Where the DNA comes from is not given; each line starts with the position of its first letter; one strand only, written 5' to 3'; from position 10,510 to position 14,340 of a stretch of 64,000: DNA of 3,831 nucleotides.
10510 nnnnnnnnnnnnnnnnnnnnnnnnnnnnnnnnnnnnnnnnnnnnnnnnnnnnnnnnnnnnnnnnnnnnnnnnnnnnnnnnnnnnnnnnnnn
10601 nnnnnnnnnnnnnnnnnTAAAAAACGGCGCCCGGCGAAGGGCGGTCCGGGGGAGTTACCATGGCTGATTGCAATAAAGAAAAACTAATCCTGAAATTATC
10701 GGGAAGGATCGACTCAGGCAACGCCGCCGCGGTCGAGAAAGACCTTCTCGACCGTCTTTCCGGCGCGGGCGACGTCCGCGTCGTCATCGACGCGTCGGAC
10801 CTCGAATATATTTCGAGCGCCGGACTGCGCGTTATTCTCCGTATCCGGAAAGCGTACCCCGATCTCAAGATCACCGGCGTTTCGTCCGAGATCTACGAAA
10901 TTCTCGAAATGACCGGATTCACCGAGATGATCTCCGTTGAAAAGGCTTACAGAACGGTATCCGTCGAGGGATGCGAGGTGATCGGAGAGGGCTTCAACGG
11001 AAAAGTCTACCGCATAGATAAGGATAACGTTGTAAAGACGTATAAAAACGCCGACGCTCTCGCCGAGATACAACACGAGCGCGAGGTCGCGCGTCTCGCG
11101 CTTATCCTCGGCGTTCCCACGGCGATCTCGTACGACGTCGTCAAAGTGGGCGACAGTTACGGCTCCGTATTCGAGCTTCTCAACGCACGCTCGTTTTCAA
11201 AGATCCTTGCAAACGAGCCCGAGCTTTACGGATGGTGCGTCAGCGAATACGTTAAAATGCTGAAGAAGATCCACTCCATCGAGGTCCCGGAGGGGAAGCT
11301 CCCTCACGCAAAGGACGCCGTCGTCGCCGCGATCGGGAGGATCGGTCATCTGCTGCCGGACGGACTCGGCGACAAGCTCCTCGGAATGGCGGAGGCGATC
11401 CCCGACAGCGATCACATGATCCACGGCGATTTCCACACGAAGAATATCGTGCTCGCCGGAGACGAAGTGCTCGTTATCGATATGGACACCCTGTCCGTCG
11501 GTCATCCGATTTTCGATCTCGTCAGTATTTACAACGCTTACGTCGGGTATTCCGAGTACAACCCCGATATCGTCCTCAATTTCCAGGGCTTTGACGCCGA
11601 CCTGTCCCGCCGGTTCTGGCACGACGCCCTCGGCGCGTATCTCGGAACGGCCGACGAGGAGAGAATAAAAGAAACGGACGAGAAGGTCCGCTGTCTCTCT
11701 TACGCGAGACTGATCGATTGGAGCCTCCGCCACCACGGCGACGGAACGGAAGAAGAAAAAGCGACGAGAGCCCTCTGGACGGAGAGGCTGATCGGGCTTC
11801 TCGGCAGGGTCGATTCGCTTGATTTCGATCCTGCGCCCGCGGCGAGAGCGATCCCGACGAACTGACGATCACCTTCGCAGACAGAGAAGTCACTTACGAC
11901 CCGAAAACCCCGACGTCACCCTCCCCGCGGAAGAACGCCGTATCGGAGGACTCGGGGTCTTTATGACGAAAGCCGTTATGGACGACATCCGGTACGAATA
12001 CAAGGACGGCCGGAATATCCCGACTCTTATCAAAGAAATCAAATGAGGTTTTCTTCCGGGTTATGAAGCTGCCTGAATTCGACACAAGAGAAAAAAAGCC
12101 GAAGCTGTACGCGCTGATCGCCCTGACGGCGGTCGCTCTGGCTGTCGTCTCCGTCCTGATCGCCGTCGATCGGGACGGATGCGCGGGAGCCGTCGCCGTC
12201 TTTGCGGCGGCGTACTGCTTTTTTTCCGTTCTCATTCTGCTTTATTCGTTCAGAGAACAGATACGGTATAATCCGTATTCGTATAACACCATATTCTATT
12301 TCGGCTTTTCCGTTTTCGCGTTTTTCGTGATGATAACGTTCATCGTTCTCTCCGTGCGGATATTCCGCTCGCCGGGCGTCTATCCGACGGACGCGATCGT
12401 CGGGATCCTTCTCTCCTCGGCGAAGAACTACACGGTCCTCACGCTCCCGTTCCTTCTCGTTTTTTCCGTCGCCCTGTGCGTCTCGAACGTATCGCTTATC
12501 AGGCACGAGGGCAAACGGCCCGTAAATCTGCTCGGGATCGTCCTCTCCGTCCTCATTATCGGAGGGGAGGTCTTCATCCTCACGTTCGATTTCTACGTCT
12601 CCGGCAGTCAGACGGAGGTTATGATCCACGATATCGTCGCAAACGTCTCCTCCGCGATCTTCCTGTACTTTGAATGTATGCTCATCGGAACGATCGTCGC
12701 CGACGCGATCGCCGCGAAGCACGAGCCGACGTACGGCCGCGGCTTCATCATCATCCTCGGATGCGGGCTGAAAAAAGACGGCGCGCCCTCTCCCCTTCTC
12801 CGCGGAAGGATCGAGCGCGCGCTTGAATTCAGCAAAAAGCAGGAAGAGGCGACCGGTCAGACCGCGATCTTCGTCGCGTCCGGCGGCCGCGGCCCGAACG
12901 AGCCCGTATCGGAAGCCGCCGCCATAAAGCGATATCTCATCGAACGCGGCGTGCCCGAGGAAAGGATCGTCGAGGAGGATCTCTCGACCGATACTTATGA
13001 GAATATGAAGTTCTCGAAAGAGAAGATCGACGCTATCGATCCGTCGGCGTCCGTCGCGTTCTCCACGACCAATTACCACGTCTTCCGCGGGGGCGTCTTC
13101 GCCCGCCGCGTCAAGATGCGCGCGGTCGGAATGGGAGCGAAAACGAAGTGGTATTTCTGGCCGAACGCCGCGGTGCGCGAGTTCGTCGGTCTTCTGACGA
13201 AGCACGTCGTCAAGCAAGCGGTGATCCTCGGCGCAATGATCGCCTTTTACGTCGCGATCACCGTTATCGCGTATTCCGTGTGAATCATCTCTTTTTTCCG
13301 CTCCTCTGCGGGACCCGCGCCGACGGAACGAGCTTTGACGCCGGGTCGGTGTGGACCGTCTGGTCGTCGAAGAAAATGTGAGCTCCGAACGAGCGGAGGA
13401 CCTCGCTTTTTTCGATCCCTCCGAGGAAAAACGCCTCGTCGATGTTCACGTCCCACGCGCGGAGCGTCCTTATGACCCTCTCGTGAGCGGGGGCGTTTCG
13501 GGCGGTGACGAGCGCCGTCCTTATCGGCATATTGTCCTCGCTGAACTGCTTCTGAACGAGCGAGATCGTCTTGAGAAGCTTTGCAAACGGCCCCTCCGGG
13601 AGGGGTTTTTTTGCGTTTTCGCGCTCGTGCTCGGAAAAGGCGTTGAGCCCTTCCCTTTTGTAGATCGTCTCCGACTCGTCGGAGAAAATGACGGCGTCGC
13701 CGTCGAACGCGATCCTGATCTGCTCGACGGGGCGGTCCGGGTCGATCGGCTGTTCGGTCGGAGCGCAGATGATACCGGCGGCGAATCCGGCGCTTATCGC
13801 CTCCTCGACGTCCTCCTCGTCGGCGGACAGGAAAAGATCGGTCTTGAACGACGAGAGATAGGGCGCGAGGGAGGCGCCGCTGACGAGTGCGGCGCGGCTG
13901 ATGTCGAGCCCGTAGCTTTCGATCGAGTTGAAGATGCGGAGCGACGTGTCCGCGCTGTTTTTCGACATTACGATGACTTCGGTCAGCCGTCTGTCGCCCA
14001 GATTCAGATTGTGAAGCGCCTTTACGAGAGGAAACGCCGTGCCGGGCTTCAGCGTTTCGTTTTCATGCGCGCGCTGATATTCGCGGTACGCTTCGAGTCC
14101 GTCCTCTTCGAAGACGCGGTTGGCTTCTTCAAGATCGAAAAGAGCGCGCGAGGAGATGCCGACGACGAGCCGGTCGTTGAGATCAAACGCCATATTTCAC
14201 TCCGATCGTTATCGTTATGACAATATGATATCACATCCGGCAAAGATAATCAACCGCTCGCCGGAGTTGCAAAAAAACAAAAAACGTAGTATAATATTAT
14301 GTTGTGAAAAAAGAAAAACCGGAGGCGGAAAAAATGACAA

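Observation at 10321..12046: Partner-switching locus in which a STAS domain is fused to an APH/protein-kinase-like fold while the canonical GHKL kinase is a wreck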

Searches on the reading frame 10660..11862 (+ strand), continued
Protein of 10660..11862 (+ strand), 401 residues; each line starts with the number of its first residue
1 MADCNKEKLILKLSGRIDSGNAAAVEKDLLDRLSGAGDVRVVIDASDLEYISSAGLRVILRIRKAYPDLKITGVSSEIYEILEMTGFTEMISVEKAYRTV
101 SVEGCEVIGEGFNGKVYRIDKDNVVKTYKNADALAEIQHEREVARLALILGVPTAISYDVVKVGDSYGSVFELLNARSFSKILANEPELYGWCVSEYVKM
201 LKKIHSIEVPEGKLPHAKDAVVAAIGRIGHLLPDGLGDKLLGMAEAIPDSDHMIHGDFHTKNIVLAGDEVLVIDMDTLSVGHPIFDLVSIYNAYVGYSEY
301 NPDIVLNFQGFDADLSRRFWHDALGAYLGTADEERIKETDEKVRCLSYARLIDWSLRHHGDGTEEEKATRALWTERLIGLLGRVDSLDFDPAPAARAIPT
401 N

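Call 66: predict_structure(alignment_id=A5)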
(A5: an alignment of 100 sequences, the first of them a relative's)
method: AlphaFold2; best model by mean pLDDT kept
length: 534 residues; sequences in the alignment: 100
mean_pLDDT: 88.0   pTM: 0.64
mean pLDDT of the five models: 88.0, 87.9, 86.6, 86.2, 85.4
residues with pLDDT >= 90: 288; 70-90: 218; 50-70: 18; < 50: 10
segments of 3 or more residues with pLDDT < 50: 1-6, 395-398
pLDDT, mean of each block of 10 residues (from residue 1): 52 92 91 73 91 92 89 90 87 86 80 76 81 79 83 79 85 80 94 95 90 92 96 95 96 94 87 88 96 96 92 96 96 93 98 93 89 97 94 57 89 93 86 93 91 86 85 93 85 85 85 94 90 92
secondary structure, 60 per line:
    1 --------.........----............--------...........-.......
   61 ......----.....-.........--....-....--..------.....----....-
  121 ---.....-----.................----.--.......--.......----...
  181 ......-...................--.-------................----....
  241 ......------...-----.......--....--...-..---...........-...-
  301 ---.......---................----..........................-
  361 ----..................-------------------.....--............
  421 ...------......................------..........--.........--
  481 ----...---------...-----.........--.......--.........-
elements in order: E9-17 H22-33 E42-52 H54-66 E71-75 H77-85 H88-91 E93-96 E107-111 E116-119 E124-128 H134-150 E158-164 E167-173 H180-186 H188-206 H218-232 H237-246 E253-255 E264-267 E270-273 H285-295 H304-310 H314-329 H334-359 H365-382 E402-406 H409-423 H430-451 E458-467 E470-478 H505-513 E516-522 E525-533
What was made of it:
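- The GHKL domain is flexibly tethered: pTM 0.64, with linker pLDDT below 50 (call 66).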

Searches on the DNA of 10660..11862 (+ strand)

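Call 62: search_rna_families(source=L002, start=6700, end=6980, threshold=evalue, max_evalue=1)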
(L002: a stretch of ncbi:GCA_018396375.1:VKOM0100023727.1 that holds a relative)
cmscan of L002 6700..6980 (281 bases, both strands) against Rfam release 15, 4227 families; matches with E-value up to 1: 1.
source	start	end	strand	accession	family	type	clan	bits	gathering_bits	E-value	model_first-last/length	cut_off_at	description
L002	6739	6772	+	RF01122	sR39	Gene; snRNA; snoRNA; CD-box;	-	12.9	50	0.54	24-56/56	no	Small nucleolar RNA sR39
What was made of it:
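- Tried and rejected: Rfam on the 89-bp insert gave no meaningful hit (call 62).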

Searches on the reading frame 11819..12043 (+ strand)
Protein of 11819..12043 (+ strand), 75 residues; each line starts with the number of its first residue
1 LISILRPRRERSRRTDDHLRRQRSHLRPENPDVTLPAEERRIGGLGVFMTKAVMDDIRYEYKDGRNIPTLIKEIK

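Call 3: search_protein_families(library=pfam, proteins=[window:11819-12043:+], max_evalue=0.01)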
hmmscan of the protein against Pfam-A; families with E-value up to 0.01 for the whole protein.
window:11819-12043:+ (75 aa): 1 family
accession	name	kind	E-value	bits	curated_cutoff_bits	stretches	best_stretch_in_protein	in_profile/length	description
PF13581.12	HATPase_c_2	-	3e-05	24.5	27.4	1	29-72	85-127/127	Histidine kinase-like ATPase domain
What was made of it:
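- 11903..12046 (+): GHKL remnant fragment 2, '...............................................*' (G2 box and C-terminus), in a third frame. A 10-nt deficit at 11903-11906 is lesion c. Pfam HATPase_c_2 positions 85-127 of 127 (call 3).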

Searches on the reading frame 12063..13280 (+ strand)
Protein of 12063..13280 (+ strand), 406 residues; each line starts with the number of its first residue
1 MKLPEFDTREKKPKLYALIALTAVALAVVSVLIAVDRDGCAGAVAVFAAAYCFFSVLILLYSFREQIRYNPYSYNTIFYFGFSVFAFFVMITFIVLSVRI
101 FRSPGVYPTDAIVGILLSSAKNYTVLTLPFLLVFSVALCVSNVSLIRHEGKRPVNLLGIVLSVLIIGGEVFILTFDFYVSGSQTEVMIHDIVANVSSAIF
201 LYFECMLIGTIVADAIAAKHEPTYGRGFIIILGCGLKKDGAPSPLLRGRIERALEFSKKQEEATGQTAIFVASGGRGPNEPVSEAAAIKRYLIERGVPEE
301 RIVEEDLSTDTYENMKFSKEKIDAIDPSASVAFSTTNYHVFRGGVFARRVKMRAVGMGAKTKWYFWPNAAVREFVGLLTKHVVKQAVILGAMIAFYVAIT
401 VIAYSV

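Call 3: search_protein_families(library=pfam, proteins=[window:12063-13280:+], max_evalue=0.01)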
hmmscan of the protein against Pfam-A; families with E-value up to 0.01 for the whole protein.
window:12063-13280:+ (406 aa): 1 family
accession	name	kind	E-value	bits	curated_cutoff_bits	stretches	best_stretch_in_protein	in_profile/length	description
PF02698.23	DUF218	-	1.2e-24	87.2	27.6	1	228-376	2-133/133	DUF218 domain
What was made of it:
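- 12063..13283 (+): DUF218 membrane protein (406 aa). It is a recurrent downstream neighbour of the module in relatives. Here it starts 17 bp after the remnant, and the usual PHP gene in between is missing. Pfam DUF218 1.2e-24 (call 3).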

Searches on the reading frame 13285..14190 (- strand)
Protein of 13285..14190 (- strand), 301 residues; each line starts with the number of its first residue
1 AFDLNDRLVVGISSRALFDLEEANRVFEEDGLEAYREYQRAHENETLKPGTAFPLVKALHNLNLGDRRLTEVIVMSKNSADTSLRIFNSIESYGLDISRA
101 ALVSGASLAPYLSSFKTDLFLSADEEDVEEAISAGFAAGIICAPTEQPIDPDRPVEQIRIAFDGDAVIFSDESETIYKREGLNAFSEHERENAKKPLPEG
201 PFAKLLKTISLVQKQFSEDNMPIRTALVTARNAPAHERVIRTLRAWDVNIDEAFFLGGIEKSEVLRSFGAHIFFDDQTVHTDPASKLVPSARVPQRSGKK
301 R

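Call 3: search_protein_families(library=pfam, proteins=[window:13285-14190:-], max_evalue=0.01)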
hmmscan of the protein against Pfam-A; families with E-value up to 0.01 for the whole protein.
window:13285-14190:- (301 aa): 1 family
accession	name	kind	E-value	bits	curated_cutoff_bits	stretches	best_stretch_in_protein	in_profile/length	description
PF06189.17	5-nucleotidase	-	4.6e-131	436.5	28.2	1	3-297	4-299/302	5'-nucleotidase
